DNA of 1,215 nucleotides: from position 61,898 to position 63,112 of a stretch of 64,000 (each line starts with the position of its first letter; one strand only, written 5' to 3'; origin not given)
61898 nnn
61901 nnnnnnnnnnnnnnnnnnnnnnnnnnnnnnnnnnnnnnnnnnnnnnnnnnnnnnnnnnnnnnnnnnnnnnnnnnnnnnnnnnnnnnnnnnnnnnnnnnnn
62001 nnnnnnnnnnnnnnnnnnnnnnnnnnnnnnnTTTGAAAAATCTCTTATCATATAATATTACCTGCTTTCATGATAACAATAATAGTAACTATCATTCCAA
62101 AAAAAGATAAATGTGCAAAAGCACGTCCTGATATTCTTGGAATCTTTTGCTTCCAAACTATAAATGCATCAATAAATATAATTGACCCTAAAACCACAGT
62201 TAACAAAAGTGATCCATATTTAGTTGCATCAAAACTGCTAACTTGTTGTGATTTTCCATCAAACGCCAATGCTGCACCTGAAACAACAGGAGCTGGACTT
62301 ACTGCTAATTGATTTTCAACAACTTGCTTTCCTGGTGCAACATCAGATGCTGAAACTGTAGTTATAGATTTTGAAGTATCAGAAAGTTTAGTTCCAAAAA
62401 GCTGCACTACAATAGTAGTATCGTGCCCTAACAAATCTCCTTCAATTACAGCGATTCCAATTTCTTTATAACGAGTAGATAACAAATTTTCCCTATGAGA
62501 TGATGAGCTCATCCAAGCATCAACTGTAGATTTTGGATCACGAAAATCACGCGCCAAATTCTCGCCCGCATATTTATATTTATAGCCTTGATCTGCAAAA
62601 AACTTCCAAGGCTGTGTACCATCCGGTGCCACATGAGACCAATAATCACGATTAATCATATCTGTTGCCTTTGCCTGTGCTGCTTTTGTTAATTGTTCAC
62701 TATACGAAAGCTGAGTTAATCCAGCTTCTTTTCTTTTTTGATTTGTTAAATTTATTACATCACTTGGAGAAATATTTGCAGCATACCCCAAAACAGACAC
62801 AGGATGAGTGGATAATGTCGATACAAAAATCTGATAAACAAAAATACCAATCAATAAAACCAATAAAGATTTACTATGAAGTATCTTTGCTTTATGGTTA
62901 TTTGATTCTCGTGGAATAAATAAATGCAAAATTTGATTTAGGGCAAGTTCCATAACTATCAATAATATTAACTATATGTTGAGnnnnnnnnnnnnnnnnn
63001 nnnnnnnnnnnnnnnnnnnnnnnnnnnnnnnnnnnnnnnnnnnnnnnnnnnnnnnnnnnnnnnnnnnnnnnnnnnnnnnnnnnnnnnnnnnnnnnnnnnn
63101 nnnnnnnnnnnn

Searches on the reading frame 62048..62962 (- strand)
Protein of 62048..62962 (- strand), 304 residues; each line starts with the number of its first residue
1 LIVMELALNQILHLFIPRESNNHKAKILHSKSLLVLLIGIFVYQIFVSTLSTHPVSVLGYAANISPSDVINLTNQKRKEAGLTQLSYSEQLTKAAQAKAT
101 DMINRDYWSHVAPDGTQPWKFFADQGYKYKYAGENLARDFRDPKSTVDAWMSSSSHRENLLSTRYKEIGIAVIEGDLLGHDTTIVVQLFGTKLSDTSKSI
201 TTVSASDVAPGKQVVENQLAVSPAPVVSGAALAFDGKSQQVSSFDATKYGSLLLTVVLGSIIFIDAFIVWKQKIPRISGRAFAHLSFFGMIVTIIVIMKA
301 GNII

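Call 52: search_protein_families(library=pfam, proteins=[window:62048-62962:-], max_evalue=0.001)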
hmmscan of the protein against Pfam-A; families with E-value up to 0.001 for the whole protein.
window:62048-62962:- (304 aa): 1 family
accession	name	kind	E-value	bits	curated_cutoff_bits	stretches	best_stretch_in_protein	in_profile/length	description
PF00188.32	CAP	-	1.4e-20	74.7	21.1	1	71-188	2-116/117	Cysteine-rich secretory protein family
